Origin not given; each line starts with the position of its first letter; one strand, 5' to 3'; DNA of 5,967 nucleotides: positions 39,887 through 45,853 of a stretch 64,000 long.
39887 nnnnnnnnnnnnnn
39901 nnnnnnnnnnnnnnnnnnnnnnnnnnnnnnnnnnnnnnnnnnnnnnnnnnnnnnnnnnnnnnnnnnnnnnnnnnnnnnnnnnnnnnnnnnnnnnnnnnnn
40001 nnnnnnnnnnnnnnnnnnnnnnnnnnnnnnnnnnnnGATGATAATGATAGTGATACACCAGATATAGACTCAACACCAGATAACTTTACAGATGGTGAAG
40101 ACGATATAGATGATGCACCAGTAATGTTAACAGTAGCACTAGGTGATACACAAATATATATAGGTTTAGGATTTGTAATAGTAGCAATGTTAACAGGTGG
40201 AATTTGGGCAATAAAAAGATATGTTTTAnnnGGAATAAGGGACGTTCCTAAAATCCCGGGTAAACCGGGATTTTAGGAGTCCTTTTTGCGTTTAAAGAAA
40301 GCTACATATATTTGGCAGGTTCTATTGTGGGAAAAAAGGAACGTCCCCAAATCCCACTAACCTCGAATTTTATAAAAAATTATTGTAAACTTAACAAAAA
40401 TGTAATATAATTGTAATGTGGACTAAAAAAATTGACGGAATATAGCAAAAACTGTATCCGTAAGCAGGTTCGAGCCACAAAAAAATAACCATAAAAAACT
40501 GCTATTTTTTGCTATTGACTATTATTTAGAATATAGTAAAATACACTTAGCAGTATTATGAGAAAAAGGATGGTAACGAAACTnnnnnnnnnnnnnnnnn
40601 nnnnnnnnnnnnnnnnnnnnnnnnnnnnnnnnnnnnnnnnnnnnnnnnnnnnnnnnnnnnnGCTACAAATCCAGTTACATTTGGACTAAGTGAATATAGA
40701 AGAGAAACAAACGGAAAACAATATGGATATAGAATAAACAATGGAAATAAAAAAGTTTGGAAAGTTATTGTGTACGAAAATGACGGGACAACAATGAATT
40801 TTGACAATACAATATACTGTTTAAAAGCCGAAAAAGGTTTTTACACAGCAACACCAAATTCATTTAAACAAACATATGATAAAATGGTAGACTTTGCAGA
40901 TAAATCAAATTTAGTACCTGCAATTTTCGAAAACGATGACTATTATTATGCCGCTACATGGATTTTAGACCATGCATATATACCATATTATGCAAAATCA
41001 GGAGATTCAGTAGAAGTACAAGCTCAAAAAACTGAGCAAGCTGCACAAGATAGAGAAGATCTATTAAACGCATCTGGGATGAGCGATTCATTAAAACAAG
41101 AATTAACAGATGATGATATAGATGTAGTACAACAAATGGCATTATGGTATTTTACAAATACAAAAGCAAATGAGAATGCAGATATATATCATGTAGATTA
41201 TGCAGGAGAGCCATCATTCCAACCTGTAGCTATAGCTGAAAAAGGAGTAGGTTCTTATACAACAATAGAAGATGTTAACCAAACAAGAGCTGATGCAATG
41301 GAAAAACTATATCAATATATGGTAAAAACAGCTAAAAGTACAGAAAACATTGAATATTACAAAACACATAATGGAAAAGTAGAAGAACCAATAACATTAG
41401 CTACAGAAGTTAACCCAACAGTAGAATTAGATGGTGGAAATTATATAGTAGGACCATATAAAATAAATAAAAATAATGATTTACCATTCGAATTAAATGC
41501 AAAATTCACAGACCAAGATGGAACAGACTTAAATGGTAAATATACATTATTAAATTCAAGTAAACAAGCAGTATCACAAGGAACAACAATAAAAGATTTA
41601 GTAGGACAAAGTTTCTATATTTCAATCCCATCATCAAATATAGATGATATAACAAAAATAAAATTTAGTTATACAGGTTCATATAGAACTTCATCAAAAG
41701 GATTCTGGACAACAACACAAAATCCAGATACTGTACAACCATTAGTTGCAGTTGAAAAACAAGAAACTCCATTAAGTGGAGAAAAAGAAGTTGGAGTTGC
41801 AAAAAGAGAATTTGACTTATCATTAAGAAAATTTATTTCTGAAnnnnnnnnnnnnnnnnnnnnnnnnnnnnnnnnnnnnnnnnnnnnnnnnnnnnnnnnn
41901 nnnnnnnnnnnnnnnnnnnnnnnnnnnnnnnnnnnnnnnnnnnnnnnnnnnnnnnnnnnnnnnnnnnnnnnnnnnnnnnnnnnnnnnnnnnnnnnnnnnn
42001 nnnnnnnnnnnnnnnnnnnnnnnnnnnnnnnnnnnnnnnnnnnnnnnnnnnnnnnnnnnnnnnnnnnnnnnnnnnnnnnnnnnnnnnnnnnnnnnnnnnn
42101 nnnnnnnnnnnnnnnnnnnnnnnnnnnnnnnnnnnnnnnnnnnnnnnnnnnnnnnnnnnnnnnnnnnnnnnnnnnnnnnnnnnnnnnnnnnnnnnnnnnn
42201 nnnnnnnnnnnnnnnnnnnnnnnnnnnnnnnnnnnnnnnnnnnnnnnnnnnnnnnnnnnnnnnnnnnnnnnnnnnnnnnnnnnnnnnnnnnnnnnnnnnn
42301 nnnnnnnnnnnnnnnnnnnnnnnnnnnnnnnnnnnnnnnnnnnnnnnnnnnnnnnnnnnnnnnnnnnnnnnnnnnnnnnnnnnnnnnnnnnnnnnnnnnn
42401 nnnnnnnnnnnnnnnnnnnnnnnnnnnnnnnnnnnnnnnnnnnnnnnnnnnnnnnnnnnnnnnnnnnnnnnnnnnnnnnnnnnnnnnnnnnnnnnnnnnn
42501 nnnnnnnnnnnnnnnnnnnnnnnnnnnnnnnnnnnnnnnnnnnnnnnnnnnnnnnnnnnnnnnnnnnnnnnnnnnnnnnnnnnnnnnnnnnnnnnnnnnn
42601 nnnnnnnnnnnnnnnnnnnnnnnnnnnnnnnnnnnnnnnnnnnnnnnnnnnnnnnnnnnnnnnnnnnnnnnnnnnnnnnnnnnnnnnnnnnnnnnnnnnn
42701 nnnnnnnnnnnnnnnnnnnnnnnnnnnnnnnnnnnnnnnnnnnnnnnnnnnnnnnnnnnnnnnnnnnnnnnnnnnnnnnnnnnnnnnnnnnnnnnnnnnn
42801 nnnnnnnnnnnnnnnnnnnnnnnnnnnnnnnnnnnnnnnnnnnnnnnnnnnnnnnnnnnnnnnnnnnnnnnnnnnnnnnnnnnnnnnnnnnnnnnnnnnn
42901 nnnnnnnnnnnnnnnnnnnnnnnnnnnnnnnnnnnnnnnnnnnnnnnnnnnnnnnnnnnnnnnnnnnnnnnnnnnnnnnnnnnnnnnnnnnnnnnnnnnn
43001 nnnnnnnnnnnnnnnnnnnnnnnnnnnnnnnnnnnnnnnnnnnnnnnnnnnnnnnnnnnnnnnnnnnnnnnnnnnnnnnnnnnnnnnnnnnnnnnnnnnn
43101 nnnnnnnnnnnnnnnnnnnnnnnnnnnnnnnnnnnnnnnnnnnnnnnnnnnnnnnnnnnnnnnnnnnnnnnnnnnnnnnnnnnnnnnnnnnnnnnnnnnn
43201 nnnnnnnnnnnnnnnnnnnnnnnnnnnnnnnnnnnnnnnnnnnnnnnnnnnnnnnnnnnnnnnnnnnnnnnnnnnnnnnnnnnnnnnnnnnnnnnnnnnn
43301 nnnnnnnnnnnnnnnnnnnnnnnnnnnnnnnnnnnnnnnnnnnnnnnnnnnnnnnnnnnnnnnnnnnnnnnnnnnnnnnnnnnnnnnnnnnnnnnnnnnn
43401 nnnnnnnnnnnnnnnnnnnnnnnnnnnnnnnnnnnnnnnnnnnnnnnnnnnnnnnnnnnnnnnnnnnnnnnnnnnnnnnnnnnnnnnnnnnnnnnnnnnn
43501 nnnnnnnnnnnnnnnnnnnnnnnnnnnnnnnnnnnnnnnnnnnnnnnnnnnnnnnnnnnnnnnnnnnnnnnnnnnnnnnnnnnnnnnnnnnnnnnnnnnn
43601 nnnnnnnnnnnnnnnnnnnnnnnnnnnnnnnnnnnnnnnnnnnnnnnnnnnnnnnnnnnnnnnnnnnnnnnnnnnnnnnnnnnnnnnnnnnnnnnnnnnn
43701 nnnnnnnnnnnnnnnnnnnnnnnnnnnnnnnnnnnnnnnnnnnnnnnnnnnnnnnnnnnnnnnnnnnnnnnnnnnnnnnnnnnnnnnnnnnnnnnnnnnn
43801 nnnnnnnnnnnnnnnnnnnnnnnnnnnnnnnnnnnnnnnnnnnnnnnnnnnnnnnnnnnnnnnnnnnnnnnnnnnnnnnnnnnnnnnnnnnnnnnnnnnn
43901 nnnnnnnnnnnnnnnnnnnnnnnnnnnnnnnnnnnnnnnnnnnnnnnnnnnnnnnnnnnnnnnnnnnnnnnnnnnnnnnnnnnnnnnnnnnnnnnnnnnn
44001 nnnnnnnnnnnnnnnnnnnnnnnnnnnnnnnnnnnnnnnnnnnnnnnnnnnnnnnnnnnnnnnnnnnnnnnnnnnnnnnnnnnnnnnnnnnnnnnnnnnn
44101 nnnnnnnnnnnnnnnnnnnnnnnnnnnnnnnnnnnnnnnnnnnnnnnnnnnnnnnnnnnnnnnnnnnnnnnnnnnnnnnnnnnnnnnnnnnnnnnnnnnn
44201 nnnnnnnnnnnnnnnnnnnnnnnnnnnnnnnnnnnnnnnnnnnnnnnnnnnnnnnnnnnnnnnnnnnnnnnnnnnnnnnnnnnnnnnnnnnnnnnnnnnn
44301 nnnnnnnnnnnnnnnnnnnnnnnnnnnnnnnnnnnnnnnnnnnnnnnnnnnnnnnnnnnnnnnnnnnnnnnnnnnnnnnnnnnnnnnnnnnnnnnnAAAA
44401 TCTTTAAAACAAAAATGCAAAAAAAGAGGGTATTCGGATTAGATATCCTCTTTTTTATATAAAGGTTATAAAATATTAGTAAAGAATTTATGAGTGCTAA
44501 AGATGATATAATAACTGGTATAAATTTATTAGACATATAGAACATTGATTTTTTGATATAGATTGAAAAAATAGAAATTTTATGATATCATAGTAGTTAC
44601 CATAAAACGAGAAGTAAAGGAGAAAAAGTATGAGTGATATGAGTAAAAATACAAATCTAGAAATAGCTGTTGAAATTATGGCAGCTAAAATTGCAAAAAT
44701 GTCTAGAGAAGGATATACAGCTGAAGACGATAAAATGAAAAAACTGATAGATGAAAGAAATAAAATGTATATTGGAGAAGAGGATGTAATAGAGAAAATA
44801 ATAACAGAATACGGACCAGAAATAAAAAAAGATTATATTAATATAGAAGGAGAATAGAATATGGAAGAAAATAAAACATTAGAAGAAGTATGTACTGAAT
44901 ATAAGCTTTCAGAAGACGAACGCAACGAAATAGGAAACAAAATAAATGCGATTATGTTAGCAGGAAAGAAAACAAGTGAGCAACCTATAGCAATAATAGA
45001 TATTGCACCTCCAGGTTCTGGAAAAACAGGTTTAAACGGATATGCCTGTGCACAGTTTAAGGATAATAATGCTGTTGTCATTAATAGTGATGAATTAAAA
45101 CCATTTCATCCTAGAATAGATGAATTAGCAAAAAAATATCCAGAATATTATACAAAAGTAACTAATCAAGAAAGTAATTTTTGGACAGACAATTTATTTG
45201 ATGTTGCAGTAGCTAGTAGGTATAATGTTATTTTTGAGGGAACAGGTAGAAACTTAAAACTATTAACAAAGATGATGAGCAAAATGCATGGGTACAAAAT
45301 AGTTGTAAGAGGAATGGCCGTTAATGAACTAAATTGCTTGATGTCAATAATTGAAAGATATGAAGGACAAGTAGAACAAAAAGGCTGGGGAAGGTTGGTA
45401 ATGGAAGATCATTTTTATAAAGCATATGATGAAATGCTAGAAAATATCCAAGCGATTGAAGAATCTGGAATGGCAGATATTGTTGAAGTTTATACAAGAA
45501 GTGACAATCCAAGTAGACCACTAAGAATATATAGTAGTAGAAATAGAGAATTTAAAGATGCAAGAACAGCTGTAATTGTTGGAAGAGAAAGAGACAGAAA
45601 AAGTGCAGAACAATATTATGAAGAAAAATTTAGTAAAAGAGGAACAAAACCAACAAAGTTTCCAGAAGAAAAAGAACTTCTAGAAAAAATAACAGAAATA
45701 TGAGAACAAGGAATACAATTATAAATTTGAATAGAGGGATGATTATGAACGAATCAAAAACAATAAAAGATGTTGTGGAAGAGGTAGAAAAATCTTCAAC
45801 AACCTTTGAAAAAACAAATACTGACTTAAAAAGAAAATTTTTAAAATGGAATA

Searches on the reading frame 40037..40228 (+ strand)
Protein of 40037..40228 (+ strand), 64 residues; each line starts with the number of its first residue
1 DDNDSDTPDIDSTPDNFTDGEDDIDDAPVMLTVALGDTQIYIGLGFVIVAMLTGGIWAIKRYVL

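Call 20: search_protein_families(library=ncbifam, proteins=[window:40037-40228:+], max_evalue=10)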
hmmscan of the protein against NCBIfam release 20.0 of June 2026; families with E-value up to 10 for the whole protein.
seq(64 aa): 0 families

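Call 53: search_protein_families(library=pfam, proteins=[window:40037-40228:+], max_evalue=10)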
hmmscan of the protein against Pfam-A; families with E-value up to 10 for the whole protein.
seq(64 aa): 0 families

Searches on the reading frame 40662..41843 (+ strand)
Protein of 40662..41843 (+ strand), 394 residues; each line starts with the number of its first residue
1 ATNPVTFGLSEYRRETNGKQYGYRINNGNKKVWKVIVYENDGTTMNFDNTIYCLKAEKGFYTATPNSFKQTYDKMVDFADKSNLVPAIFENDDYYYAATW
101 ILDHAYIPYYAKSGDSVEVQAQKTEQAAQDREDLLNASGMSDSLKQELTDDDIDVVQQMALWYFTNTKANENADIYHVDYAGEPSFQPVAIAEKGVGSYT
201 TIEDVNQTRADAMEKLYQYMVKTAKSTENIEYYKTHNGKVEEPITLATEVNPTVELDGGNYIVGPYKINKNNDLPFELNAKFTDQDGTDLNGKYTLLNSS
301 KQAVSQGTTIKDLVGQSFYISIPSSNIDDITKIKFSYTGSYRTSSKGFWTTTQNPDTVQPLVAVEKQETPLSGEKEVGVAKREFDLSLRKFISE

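Call 58: search_protein_families(library=pfam, proteins=[window:40662-41760:+], max_evalue=10)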
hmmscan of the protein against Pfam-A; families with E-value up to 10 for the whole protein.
window:40662-41760:+ (366 aa): 2 families
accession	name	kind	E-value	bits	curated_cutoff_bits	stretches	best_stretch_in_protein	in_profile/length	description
PF08341.16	TED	-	4.3e-07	30.7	22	1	51-225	2-101/102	Thioester domain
PF14063.11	DUF4254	-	0.063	13.6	27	1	198-229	34-65/144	Protein of unknown function (DUF4254)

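Call 69: predict_structure(alignment_id=A4)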
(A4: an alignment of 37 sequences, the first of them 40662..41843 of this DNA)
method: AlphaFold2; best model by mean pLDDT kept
length: 394 residues; sequences in the alignment: 37
mean_pLDDT: 90.5   pTM: 0.86
mean pLDDT of the five models: 90.5, 90.0, 89.9, 89.4, 87.7
residues with pLDDT >= 90: 296; 70-90: 69; 50-70: 28; < 50: 1
segments of 3 or more residues with pLDDT < 50: none
pLDDT, mean of each block of 10 residues (from residue 1): 88 93 90 92 88 88 70 95 91 96 94 90 93 95 96 97 82 73 88 92 96 97 95 92 94 93 97 91 95 96 96 97 86 96 95 90 95 93 57 51
secondary structure, 60 per line:
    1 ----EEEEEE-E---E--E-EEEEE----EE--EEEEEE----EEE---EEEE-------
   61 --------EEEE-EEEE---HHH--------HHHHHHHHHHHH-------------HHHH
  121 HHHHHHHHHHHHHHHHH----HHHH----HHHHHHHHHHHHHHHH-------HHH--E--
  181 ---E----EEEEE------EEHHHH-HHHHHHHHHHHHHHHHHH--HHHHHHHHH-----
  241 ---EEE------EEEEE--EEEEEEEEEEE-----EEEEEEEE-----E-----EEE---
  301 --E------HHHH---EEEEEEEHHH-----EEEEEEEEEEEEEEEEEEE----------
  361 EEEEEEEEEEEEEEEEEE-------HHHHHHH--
elements in order: E5-10 E21-25 E34-39 E44-46 E50-53 E69-72 E74-77 H92-103 H117-137 H142-145 H150-165 E189-193 H202-205 H207-224 H227-235 E244-246 E253-257 E260-270 E276-283 E295-297 H310-313 E317-323 E332-350 E361-378 H386-392

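Call 71: fold_search(model_id=the predicted structure, library=pdb)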
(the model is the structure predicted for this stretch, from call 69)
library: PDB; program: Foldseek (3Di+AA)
matches with E <= 10: 1015; with E <= 0.001: 4
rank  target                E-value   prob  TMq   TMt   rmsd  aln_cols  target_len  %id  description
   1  6fwy_A                5.2e-11  1.00  0.25  0.32  12.8       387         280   12  Thioester domain of the Enterococcus faecium TIE86 protein (released 2018-08-08)
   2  6fwy_C                1.2e-10  1.00  0.25  0.32  12.4       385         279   13  Thioester domain of the Enterococcus faecium TIE86 protein (released 2018-08-08)
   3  6fwv_B                4.8e-09  1.00  0.34  0.28   9.2       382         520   10  The Bacillus anthracis TIE protein (released 2018-08-08)
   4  6fwv_A                7.5e-09  1.00  0.34  0.28   9.2       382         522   10  The Bacillus anthracis TIE protein (released 2018-08-08)
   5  8y74_D                1.6e-03  0.89  0.17  0.22  12.7       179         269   17  Crystal structure of 9-mer peptide from H9N2 avian influenza virus in complex with BF2*0201 (released 2024-07-10)
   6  9mh8_A                2.7e-03  0.69  0.15  0.17  16.4       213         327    8  CryoEM structure of G protein-gated inwardly rectifying potassium channel GIRK2 R92F (State 2) (released 2025-12-10)
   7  7zfr_B                3.8e-03  0.80  0.17  0.30  12.0       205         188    9  Crystal structure of HLA-DP (DPA1*02:01-DPB1*01:01) in complex with a peptide bound in the reverse direction (released 2023-04-12)
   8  7mit_B                4.5e-03  0.60  0.15  0.17  16.2       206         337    9  Vascular KATP channel: Kir6.1 SUR2B propeller-like conformation 1 (released 2021-10-13)
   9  3spj                  5.0e-03  0.41  0.13  0.16  19.7       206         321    8  Apo inward rectifier potassium channel Kir2.2 I223L mutant (released 2011-08-24)
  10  3tby_J                6.0e-03  0.35  0.16  0.22  20.7       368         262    8  CRYSTAL STRUCTURE OF THE MURINE CLASS I MAJOR HISTOCOMPATIBILITY COMPLEX H-2DB IN COMPLEX WITH THE LCMV-DERIVED GP33 A (released 2012-08-08)
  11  8jrk_A                6.3e-03  0.30  0.12  0.22  19.4       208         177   10  Crystal structure of the bat MHC II molecule at 2.3 A resolution (released 2024-06-05)
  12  7fi9_C                7.9e-03  0.51  0.15  0.21  14.7       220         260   10  Crystal structure of human MICA mutants in complex with natural killer cell receptor NKG2D (released 2022-08-31)
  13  3quk_A                7.9e-03  0.30  0.15  0.20  21.4       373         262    8  Crystal structures of the murine class I major histocompatibility complex H-2Db in complex with LCMV-derived gp33 alte (released 2012-03-21)
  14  3syq_B                8.9e-03  0.44  0.14  0.18  14.9       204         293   10  Crystal structure of the G protein-gated inward rectifier K+ channel GIRK2 (Kir3.2) R201A mutant in complex with PIP2 (released 2011-10-12)
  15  3uto_A                8.9e-03  0.21  0.16  0.12  21.7       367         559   11  Twitchin kinase region from C.elegans (Fn31-NL-kin-CRD-Ig26) (released 2012-08-08)
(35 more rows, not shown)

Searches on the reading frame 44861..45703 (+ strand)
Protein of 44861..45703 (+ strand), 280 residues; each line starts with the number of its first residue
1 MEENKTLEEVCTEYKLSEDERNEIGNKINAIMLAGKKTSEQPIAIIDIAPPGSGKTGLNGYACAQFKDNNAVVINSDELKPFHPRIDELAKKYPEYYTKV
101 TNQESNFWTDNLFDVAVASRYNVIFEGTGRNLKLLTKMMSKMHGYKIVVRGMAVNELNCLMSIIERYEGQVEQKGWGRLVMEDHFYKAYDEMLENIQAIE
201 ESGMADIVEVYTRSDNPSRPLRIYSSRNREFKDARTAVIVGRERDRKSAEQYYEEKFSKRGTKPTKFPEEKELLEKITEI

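Call 8: search_protein_families(library=pfam, proteins=[window:44861-45703:+], max_evalue=0.01)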
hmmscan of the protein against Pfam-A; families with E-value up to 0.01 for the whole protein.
window:44861-45703:+ (280 aa): 1 family
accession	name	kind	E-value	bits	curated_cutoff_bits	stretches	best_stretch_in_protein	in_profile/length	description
PF06414.18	Zeta_toxin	-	2.8e-32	112.2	22.3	1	36-215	8-189/199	Zeta toxin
